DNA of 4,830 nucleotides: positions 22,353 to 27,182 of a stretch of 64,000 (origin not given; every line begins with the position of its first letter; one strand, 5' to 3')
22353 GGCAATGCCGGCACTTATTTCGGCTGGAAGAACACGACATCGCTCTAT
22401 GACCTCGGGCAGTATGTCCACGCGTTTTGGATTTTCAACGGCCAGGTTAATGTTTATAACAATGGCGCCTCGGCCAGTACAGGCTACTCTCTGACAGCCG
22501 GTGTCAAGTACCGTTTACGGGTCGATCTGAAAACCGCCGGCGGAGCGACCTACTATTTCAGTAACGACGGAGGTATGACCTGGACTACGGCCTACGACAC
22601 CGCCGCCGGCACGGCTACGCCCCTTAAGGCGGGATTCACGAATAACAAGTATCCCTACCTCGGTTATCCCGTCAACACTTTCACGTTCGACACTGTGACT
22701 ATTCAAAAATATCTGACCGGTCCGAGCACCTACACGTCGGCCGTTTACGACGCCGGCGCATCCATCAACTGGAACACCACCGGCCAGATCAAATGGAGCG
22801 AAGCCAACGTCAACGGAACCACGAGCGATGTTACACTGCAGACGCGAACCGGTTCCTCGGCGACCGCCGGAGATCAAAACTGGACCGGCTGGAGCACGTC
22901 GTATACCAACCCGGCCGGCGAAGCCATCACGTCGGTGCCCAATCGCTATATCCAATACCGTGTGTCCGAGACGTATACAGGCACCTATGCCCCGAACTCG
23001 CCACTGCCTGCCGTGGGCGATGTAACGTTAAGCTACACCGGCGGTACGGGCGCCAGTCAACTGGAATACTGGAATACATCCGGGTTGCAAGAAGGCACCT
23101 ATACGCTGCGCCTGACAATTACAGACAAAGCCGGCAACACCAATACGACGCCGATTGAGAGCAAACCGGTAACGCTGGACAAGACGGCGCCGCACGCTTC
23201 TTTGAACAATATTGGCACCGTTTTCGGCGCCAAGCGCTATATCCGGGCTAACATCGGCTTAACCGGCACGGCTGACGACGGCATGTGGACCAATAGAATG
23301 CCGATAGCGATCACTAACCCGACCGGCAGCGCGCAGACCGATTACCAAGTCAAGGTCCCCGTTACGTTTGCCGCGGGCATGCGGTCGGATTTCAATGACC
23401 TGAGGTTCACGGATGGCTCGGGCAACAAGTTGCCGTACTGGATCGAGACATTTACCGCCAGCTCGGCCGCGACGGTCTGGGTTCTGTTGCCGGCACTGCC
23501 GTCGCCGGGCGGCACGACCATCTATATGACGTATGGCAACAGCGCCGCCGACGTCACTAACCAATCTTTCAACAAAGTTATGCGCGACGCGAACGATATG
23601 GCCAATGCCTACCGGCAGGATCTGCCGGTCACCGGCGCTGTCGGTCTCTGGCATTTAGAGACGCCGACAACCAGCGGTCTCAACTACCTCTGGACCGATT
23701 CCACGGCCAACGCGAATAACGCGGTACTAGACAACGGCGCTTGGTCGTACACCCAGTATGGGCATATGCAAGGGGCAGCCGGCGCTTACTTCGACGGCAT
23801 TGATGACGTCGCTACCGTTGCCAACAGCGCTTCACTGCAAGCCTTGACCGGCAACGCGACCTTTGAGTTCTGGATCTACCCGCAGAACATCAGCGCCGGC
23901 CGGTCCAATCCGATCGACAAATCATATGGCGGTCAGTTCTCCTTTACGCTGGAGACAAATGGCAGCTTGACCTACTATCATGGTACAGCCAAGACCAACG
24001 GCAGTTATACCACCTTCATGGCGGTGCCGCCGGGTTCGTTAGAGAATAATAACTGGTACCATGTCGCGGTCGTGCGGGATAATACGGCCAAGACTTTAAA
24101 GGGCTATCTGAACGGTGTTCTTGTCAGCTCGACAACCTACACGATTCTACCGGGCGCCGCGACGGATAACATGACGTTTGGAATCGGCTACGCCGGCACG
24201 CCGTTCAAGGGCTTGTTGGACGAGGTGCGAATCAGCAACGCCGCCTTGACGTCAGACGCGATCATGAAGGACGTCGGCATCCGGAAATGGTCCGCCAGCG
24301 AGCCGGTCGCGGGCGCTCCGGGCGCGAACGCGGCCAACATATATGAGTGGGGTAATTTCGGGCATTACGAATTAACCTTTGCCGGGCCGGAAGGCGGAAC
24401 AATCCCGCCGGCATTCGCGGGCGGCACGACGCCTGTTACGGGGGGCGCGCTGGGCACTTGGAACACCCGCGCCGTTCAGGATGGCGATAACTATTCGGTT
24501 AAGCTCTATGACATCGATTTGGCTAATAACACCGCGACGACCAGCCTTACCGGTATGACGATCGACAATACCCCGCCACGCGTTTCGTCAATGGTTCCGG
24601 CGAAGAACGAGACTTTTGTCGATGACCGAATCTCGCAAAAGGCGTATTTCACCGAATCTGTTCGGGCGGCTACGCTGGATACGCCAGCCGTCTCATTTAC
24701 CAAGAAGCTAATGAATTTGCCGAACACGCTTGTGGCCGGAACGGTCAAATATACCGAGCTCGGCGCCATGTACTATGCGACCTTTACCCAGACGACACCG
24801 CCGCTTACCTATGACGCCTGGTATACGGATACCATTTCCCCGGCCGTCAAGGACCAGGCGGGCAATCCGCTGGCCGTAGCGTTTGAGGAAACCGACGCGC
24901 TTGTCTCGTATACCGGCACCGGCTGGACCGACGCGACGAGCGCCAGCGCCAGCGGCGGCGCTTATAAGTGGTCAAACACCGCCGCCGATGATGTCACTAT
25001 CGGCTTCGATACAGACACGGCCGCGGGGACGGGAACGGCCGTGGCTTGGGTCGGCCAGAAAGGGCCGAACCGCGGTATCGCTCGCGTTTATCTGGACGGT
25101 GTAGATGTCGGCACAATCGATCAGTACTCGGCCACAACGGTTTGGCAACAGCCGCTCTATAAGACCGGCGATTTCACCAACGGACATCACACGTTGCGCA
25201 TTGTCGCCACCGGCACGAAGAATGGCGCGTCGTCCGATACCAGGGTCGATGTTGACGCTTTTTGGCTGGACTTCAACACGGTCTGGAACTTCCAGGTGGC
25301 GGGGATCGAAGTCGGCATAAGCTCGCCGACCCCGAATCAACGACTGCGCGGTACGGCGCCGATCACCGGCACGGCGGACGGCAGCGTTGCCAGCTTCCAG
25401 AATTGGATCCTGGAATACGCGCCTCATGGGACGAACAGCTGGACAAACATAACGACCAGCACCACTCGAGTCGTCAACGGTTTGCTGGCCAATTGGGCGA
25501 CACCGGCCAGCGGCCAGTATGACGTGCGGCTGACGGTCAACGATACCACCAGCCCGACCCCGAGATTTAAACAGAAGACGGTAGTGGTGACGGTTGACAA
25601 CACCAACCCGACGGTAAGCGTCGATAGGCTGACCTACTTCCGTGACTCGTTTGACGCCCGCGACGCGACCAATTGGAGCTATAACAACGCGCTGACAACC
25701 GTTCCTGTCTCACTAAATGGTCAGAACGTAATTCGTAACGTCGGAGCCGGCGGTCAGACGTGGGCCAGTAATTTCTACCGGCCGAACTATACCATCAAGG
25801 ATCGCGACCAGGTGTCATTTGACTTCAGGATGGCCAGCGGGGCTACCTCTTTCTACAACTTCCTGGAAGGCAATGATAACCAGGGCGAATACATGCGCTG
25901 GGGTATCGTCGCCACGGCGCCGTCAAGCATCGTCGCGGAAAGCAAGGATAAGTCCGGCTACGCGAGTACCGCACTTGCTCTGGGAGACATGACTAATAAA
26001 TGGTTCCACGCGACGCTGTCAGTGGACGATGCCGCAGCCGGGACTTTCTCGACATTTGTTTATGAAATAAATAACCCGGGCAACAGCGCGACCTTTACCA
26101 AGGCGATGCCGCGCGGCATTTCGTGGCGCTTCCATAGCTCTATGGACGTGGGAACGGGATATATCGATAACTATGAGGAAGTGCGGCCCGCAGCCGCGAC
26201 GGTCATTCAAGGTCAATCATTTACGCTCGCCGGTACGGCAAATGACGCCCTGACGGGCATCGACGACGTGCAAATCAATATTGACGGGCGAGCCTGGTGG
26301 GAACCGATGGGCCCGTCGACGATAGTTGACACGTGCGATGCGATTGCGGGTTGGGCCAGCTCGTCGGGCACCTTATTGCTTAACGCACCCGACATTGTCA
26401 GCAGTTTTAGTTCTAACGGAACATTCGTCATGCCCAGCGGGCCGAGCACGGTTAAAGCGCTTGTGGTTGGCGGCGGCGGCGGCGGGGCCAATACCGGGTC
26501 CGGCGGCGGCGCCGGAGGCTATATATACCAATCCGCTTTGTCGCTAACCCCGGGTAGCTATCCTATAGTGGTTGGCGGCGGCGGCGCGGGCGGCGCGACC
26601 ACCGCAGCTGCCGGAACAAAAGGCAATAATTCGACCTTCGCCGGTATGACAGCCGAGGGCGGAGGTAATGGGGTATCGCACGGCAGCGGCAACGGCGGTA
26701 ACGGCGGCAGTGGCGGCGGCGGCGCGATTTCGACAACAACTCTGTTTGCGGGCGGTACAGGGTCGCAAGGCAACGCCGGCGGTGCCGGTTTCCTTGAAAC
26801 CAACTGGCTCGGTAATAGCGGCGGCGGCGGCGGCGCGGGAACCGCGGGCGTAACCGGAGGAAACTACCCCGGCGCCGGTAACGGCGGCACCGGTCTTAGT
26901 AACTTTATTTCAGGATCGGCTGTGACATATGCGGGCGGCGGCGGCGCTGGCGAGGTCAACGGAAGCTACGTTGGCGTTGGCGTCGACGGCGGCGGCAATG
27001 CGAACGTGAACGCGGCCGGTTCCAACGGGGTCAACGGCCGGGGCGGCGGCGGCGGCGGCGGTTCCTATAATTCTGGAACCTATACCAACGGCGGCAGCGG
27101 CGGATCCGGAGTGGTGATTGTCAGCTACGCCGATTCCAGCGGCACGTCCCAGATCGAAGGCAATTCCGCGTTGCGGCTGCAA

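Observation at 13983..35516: Single 21.5-kb ORF encoding a 7177-aa mosaic surface protein that ends in a multiheme cytochrome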

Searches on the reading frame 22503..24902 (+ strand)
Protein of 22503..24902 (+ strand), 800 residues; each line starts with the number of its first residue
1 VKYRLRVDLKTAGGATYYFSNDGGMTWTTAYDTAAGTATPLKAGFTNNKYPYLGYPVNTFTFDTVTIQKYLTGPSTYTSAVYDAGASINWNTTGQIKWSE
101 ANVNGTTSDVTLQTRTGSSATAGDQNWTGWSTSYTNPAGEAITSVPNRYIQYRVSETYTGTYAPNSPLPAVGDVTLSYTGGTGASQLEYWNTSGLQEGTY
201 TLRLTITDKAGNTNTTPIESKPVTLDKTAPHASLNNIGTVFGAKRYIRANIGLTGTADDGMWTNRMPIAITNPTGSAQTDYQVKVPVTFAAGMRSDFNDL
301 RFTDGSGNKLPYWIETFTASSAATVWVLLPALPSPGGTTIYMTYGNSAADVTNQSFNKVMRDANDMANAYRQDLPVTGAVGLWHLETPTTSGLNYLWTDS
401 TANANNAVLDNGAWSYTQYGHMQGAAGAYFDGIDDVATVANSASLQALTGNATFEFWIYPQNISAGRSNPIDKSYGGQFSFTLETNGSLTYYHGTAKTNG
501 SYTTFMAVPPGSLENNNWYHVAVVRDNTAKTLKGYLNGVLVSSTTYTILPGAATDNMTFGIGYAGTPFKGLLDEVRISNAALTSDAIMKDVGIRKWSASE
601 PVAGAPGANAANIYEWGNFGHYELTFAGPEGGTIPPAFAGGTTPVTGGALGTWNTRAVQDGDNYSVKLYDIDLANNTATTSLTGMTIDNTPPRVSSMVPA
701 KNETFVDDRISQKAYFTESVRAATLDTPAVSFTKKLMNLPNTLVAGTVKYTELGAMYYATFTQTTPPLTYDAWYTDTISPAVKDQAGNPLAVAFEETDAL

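Call 16: search_protein_families(library=pfam, proteins=[window:22503-24902:+], max_evalue=0.1)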
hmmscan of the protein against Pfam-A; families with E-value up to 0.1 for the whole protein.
window:22503-24902:+ (800 aa): 8 families
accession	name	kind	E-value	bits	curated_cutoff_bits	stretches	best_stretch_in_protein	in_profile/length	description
PF13385.13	Laminin_G_3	-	2.4e-24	86.7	27.6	1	432-587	2-150/151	Concanavalin A-like lectin/glucanases superfamily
PF10102.14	DUF2341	-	4.4e-15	56.3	23.4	1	296-352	1-58/84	Domain of unknown function (DUF2341)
PF13205.12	Big_5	-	3.9e-08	34.4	23.6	1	688-793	1-102/105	Bacterial Ig-like domain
PF13750.12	Big_3_3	-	6.2e-06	26.4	27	0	190-235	7-51/157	Bacterial Ig-like domain (group 3)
PF19077.6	Big_13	-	0.00053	20.9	27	1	186-217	63-94/102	Bacterial Ig-like domain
PF12245.14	Big_3_2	-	0.0016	19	23.3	1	196-217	93-114/122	Bacterial Ig-like domain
PF22352.2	K319L-like_PKD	-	0.029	14.8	27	1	188-216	50-78/84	K319L-like, PKD domain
PF02012.26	BNR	-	0.088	13.3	27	0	18-28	1-11/12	BNR/Asp-box repeat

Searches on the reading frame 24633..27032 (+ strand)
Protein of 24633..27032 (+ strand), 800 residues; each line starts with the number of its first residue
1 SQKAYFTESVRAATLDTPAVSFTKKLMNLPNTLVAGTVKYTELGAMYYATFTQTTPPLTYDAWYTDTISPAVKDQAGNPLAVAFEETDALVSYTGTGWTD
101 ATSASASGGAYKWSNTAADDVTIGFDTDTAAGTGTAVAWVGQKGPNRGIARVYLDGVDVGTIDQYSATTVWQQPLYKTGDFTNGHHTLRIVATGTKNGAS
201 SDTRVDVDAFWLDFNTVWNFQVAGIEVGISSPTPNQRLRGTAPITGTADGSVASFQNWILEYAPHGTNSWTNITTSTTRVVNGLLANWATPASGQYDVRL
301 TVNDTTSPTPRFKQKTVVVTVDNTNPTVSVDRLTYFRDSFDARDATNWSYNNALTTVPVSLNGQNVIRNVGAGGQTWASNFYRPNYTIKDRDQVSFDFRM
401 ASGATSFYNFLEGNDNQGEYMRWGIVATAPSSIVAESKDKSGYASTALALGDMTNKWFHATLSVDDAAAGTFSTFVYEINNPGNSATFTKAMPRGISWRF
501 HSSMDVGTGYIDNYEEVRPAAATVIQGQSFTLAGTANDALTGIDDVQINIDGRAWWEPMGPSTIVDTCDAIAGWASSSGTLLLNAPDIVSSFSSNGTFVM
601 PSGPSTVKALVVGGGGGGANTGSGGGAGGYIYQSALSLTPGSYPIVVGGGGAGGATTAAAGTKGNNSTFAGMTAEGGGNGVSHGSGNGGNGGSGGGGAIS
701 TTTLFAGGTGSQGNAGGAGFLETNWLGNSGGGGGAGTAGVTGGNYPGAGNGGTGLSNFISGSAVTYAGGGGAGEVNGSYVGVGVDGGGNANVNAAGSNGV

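Call 16: search_protein_families(library=pfam, proteins=[window:24633-27032:+], max_evalue=0.1)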
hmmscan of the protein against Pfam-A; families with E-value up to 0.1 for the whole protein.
window:24633-27032:+ (800 aa): 2 families
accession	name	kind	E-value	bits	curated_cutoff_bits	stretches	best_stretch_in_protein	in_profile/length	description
PF21722.4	Gly_rich_2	-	9.5e-16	58.9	24.3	1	595-797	3-193/226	Glycine-rich domain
PF13205.12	Big_5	-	0.018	16.2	23.6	1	4-83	27-102/105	Bacterial Ig-like domain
